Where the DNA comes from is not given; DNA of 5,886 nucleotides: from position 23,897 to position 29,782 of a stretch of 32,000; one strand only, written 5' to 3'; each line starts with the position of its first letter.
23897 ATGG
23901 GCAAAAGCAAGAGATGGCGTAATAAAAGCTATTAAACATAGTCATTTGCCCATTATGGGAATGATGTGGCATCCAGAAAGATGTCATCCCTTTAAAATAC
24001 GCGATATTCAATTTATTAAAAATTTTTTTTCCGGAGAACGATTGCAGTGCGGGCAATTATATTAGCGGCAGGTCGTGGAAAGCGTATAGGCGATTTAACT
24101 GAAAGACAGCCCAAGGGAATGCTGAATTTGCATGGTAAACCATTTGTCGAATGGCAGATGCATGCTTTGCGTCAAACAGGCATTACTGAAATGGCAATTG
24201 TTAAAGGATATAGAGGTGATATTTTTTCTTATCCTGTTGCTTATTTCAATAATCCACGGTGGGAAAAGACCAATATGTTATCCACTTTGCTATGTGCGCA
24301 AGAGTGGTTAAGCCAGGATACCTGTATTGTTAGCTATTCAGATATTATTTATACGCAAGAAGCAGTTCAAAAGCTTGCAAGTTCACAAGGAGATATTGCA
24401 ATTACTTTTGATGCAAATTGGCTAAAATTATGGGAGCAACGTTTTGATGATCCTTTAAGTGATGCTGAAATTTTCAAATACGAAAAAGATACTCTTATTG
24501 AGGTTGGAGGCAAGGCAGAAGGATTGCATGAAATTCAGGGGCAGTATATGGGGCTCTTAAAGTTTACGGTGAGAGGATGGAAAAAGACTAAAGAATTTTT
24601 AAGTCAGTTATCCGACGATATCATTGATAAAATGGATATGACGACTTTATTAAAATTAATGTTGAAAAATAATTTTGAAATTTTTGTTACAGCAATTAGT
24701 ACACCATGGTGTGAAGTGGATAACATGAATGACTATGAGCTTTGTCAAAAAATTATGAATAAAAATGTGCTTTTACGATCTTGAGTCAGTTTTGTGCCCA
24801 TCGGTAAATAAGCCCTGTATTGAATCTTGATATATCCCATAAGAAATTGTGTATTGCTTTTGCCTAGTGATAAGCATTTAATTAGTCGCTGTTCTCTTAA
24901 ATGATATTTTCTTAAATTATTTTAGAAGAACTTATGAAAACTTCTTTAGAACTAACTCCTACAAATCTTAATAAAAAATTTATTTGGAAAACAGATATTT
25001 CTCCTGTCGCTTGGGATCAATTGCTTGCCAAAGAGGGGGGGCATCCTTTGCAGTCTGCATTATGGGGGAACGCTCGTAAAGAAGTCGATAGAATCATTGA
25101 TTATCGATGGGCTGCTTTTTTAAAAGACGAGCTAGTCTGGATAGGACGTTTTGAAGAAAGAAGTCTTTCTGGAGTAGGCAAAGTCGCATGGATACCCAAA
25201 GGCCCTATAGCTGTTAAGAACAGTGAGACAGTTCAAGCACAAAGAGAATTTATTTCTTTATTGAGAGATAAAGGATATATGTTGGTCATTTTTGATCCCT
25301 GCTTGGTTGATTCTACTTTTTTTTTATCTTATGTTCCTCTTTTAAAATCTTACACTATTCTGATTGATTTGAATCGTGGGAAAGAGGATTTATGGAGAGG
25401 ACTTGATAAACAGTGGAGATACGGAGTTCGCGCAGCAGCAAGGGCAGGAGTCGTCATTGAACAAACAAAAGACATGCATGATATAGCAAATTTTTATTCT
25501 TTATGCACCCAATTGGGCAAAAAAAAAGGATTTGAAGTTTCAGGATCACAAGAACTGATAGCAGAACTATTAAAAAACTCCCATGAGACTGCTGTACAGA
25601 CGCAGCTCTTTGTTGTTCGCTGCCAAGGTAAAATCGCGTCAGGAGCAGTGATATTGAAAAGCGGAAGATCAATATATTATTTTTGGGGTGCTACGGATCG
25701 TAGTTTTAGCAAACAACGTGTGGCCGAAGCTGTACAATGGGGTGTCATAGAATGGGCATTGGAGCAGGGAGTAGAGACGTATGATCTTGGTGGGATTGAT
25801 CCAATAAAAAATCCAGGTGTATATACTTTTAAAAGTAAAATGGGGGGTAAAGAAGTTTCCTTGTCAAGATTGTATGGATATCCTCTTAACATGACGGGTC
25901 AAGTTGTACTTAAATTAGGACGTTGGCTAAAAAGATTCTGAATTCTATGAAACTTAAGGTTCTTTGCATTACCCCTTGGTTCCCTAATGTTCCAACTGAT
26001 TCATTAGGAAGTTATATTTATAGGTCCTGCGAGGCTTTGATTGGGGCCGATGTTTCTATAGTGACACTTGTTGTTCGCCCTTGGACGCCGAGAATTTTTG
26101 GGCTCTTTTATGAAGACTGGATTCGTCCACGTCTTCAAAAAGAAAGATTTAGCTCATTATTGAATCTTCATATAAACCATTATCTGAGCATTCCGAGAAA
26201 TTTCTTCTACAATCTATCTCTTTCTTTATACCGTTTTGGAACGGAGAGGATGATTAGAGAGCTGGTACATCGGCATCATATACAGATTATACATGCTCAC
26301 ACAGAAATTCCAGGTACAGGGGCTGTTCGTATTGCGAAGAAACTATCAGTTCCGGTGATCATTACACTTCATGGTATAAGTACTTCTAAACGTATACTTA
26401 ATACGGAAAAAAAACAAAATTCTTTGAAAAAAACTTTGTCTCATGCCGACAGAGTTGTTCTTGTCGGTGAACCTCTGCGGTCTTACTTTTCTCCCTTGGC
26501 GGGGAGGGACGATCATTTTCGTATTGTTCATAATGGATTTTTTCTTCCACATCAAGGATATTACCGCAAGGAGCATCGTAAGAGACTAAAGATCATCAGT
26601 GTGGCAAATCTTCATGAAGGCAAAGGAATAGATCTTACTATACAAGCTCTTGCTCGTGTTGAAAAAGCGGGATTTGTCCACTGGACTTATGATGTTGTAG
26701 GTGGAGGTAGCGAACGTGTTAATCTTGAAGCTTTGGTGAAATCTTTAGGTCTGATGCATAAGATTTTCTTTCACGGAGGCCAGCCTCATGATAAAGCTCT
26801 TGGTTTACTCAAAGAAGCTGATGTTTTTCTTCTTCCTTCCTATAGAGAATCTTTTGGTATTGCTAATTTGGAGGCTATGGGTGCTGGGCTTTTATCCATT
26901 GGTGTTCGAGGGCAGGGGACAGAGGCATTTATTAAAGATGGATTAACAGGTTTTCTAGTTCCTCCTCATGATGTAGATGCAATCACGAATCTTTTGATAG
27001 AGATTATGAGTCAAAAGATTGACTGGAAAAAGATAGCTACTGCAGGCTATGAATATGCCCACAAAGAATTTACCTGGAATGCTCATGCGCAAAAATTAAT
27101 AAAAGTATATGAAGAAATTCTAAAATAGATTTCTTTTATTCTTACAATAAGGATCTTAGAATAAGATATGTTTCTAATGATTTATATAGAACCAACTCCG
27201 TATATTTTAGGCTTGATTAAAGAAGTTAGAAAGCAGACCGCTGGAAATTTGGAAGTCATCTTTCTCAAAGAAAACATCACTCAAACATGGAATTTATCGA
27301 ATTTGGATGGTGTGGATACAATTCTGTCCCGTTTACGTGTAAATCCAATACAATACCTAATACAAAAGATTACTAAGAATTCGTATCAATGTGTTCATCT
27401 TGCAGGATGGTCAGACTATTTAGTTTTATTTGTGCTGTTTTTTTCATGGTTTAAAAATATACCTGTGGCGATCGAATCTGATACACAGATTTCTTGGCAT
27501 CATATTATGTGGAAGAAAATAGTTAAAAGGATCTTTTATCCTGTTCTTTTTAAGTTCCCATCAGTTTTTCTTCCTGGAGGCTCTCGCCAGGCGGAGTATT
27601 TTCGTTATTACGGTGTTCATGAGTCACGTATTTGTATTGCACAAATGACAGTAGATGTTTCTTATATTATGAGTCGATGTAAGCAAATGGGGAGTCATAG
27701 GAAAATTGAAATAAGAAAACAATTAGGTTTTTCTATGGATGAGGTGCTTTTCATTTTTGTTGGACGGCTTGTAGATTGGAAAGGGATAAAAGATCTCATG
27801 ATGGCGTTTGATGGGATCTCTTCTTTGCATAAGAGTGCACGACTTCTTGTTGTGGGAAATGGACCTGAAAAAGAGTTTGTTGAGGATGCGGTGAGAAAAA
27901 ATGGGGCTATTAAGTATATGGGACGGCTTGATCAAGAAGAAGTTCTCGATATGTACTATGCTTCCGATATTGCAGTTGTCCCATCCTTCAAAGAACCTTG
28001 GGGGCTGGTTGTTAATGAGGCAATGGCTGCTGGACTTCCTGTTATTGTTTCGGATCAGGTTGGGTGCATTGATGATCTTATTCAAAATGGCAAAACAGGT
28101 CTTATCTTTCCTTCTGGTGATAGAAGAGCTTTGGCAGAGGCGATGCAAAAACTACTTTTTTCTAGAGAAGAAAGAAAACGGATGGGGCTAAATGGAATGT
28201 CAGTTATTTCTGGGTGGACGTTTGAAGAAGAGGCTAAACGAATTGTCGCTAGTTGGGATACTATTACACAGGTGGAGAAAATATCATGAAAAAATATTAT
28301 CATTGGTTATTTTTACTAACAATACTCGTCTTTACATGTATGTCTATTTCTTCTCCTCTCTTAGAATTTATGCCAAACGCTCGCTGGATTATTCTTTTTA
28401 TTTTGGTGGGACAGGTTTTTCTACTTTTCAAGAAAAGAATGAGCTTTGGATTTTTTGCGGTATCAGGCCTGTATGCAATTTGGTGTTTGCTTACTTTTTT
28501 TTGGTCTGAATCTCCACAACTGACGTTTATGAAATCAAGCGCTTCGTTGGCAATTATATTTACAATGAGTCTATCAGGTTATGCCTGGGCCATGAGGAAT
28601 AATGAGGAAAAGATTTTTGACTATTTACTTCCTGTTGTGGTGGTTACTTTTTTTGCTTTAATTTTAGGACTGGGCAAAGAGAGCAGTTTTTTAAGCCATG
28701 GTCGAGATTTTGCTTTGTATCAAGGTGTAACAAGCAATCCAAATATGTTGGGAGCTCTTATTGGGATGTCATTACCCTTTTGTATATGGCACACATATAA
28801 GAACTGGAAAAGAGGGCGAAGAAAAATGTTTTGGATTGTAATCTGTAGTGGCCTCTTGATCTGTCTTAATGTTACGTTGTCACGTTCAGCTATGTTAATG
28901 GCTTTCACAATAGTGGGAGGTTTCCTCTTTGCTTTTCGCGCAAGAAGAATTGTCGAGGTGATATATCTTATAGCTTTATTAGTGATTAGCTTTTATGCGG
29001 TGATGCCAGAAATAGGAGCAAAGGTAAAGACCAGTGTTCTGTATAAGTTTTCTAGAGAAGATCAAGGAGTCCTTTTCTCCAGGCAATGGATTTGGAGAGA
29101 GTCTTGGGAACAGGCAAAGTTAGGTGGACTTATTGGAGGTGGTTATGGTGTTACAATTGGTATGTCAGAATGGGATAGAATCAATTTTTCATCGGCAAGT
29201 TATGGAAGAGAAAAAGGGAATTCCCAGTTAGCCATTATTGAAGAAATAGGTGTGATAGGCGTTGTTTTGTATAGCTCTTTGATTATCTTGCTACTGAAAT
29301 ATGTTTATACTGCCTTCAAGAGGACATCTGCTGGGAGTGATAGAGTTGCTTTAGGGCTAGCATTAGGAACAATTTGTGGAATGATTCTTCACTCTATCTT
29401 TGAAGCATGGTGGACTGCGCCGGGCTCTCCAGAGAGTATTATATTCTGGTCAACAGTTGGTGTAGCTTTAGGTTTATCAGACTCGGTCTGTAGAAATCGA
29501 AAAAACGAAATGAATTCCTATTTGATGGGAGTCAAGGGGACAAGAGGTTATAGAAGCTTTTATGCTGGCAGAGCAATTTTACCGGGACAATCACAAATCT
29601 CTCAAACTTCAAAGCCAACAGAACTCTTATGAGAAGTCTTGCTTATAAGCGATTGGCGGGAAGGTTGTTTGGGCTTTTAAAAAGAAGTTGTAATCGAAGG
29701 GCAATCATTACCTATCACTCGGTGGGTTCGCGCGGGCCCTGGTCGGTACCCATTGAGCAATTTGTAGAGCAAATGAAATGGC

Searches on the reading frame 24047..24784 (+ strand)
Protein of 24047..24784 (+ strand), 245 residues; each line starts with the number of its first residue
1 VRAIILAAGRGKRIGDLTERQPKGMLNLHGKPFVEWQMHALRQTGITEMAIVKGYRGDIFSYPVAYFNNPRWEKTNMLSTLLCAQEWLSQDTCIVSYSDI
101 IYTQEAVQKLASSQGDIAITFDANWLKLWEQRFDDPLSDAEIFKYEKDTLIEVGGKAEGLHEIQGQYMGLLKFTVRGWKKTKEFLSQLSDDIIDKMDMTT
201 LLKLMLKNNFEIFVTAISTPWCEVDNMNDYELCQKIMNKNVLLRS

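Call 5: search_protein_families(library=pfam, proteins=[window:24047-24784:+], max_evalue=0.01)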
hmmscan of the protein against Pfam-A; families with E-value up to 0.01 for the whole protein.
window:24047-24784:+ (245 aa): 3 families
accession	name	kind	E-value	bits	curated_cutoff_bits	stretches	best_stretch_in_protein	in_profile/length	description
PF12804.13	NTP_transf_3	-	8.3e-17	62.3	27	1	3-119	1-120/160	MobA-like NTP transferase domain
PF00483.29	NTP_transferase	-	2.2e-09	37.7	21.2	1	3-60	2-61/245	Nucleotidyl transferase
PF01128.25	IspD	-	0.00021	21.5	27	1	2-52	2-49/221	2-C-methyl-D-erythritol 4-phosphate cytidylyltransferase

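Call 28: search_solved_structures(query=window:24047-24781:+, max_evalue=0.001, show_alignments=1)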
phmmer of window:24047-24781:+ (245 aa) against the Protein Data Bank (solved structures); distinct sequences matched with E-value up to 0.001: 13.
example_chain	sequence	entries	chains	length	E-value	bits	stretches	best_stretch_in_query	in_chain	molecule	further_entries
1jyk_A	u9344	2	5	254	1.6e-10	44.2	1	2-64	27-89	CTP:phosphocholine Cytidylyltransferase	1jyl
6pd1_A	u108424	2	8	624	1.9e-07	34.1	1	2-235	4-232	Nucleotidyl transferase/aminotransferase, class V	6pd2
4y7t_A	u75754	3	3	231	4.4e-07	32.9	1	1-57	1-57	Nucleotidyl transferase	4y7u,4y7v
2ggo_A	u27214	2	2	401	9.6e-07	31.8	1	1-104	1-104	401aa long hypothetical glucose-1-phosphate thymidylyltransferase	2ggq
8hhd_A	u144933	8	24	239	1.6e-06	31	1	1-58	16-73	Nucleotidyl transferase | N-acetylmuramate alpha-1-phosphate uridylyltransferase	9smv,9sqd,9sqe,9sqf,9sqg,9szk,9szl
5z09_A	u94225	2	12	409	2.9e-06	30.2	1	1-55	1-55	Dual sugar-1-phosphate nucleotidylyltransferase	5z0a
7whr_B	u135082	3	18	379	5.9e-05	25.9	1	1-60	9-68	Nucleotidyl transferase family protein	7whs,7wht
1tzf_A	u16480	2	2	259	0.00023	24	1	2-67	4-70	Glucose-1-phosphate cytidylyltransferase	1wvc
8x7s_B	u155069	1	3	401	0.00037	23.3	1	1-51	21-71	UTP--glucose-1-phosphate uridylyltransferase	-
8yre_D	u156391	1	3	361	0.00048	22.9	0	1-60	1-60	Mannose-1-phosphate guanylyltransferase 1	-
7x8j_A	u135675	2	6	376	0.00053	22.8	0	1-60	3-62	Mannose-1-phosphate guanylyltransferase 1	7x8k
9mh4_A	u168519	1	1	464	0.00062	22.6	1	1-118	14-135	Bifunctional protein GlmU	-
2v0h_A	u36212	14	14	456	0.00086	22.1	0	2-117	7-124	BIFUNCTIONAL PROTEIN GLMU | GLUCOSAMINE-1-PHOSPHATE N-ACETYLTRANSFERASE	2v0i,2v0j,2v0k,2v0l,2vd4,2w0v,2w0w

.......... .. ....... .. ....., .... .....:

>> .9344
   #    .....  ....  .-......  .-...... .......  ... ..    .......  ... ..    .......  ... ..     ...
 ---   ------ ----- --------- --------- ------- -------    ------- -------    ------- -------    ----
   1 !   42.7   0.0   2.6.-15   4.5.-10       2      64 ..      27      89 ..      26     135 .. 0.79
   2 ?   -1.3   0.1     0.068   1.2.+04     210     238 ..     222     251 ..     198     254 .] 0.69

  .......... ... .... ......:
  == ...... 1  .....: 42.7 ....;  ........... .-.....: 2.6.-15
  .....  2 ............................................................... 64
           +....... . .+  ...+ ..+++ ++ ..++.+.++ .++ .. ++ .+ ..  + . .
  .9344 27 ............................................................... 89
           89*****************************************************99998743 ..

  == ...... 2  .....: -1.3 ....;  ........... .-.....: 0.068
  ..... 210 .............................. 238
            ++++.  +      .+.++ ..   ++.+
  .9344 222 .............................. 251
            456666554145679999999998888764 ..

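Call 42: search_protein_families(library=ncbifam, proteins=[window:24047-24781:+], max_evalue=0.01)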
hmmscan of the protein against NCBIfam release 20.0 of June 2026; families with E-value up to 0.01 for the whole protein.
window:24047-24781:+ (245 aa): 32 families (the best 25 are shown)
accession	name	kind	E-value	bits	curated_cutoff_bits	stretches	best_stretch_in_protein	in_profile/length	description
TIGR03992.1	Arch_glmU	subfamily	1.3e-17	63.8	292.1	1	1-225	1-215/393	bifunctional sugar-1-phosphate nucleotidylyltransferase/acetyltransferase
NF045761.1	NAMPUrTaseMurU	equivalog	2.9e-14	53.5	250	1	1-59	1-59/226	N-acetylmuramate alpha-1-phosphate uridylyltransferase MurU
NF041313.1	UDPGP_AglF_Halo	equivalog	4e-14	52.6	400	1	1-96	1-103/234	UTP--glucose-1-phosphate uridylyltransferase AglF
NF041173.1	Sug_nt_acttase_Thmprot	equivalog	8.1e-10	38.2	600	1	1-120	1-126/405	bifunctional sugar-1-phosphate nucleotidylyltransferase/acetyltransferase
TIGR02623.1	G1P_cyt_trans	equivalog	9.2e-10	38.4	300.25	1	1-65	1-66/255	glucose-1-phosphate cytidylyltransferase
NF041135.1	IPPtranDIPPsyn_Thcocales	equivalog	1.2e-09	37.7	580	1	1-118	1-120/419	bifunctional L-myo-inositol-1-phosphate cytidylyltransferase/CDP-L-myo-inositol myo-inositolphosphotransferase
NF052502.1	man1P_GTase_Rv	exception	3.4e-08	32.7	440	1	2-61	2-61/352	mannose-1-phosphate guanylyltransferase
TIGR01099.1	galU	equivalog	5.6e-08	32.7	326.8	1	2-54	3-55/261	UTP--glucose-1-phosphate uridylyltransferase GalU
NF045665.1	NTPtran_DVU1551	equivalog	8e-08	31.7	315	1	2-91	2-90/359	DVU_1551 family NTP transferase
TIGR01208.1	rmlA_long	equivalog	1e-07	31.2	320.25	1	2-56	1-56/353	glucose-1-phosphate thymidylyltransferase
NF010937.0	PRK14357.1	equivalog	3.4e-07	29.5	658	1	1-114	1-114/448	bifunctional UDP-N-acetylglucosamine diphosphorylase/glucosamine-1-phosphate N-acetyltransferase GlmU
TIGR01173.1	glmU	equivalog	9.4e-07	28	366.85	1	1-146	1-142/452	bifunctional UDP-N-acetylglucosamine diphosphorylase/glucosamine-1-phosphate N-acetyltransferase GlmU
NF010935.0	PRK14355.1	equivalog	3.6e-06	25.9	718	1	2-58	5-58/459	bifunctional UDP-N-acetylglucosamine diphosphorylase/glucosamine-1-phosphate N-acetyltransferase GlmU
NF049965.1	GlMnHpPGnyltfHddC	equivalog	4.3e-06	26.5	300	1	1-60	1-60/221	D-glycero-D-manno-heptose 1-phosphate guanosyltransferase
NF003670.0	PRK05293.1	equivalog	1.1e-05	24.6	470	1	3-56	7-61/382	glucose-1-phosphate adenylyltransferase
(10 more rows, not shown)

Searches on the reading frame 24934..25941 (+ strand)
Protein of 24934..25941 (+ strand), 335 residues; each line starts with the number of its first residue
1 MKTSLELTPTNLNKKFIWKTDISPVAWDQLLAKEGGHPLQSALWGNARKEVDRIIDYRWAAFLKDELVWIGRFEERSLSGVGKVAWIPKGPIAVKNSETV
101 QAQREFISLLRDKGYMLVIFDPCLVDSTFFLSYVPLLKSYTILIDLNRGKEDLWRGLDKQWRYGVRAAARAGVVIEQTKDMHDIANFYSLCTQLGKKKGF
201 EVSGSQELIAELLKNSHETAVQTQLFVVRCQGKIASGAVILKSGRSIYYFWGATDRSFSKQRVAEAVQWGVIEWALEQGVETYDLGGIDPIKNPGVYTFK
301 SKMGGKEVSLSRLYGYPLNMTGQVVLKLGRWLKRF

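Call 5: search_protein_families(library=pfam, proteins=[window:24934-25941:+], max_evalue=0.01)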
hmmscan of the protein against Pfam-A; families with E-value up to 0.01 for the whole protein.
window:24934-25941:+ (335 aa): 2 families
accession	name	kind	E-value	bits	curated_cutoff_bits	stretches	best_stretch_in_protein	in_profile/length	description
PF02388.22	FemAB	-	9.2e-19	68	24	2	234-305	307-380/406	FemAB family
PF13480.13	Acetyltransf_6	-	3.5e-16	60.1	22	1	159-299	5-141/143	Acetyltransferase (GNAT) domain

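Call 42: search_protein_families(library=ncbifam, proteins=[window:24934-25938:+], max_evalue=0.01)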
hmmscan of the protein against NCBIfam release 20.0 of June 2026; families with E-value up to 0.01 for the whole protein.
window:24934-25938:+ (335 aa): 2 families
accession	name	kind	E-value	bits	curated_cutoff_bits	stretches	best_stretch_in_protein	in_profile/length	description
NF047883.1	UAcmpLyAlTFemX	equivalog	1.9e-14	53.7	500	1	165-302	175-310/337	UDP-N-acetylmuramoylpentapeptide-lysine N(6)-alanyltransferase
TIGR03019.1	pepcterm_femAB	equivalog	7.8e-12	44.9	260.35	1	141-319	120-288/330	FemAB family XrtA/PEP-CTERM system-associated protein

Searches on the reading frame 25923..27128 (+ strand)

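Call 5: search_protein_families(library=pfam, proteins=[window:25923-27128:+], max_evalue=0.01)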
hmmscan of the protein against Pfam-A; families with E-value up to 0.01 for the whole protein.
window:25923-27128:+ (401 aa): 7 families
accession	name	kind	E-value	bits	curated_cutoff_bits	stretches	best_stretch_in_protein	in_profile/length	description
PF00534.26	Glycos_transf_1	-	2.1e-33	115.7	26.4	1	219-376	13-170/172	Glycosyl transferases group 1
PF13692.12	Glyco_trans_1_4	-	1e-25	91.1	27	1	223-363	3-141/142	Glycosyl transferases group 1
PF13439.12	Glyco_transf_4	-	2.3e-14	54.2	28.5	1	75-205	37-165/170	Glycosyltransferase Family 4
PF13579.12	Glyco_trans_4_4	-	5.5e-10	40.2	29.7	1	101-205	53-158/158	Glycosyl transferase 4-like domain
PF20706.3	GT4-conflict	-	4.2e-09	36.3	26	1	157-323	129-306/385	Family 4 Glycosyltransferase in conflict systems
PF13477.12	Glyco_trans_4_2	-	0.00014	22.5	23.4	1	110-178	65-135/139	Glycosyl transferase 4-like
PF13524.12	Glyco_trans_1_2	-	0.001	19.5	25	1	280-393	28-143/144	Glycosyl transferase-like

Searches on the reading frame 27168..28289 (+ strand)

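Call 5: search_protein_families(library=pfam, proteins=[window:27168-28289:+], max_evalue=0.01)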
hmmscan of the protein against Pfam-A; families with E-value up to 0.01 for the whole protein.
window:27168-28289:+ (373 aa): 5 families
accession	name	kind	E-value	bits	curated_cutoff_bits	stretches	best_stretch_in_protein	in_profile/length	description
PF00534.26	Glycos_transf_1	-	1.7e-39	135.5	26.4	1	180-343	3-169/172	Glycosyl transferases group 1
PF13692.12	Glyco_trans_1_4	-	3e-31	109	27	1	194-330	3-140/142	Glycosyl transferases group 1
PF20706.3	GT4-conflict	-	6.2e-10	39.1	26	1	194-315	199-335/385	Family 4 Glycosyltransferase in conflict systems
PF13524.12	Glyco_trans_1_2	-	3.3e-07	30.8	25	1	223-360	14-143/144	Glycosyl transferase-like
PF00982.27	Glyco_transf_20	-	0.00042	19.6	32.5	0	248-339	353-446/473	Glycosyltransferase family 20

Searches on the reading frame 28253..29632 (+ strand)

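Call 5: search_protein_families(library=pfam, proteins=[window:28253-29632:+], max_evalue=0.01)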
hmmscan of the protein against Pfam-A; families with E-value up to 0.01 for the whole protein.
window:28253-29632:+ (459 aa): 1 family
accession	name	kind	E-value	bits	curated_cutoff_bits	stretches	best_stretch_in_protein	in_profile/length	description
PF04932.20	Wzy_C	-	0.00013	22.2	31.7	1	201-340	6-148/149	O-Antigen ligase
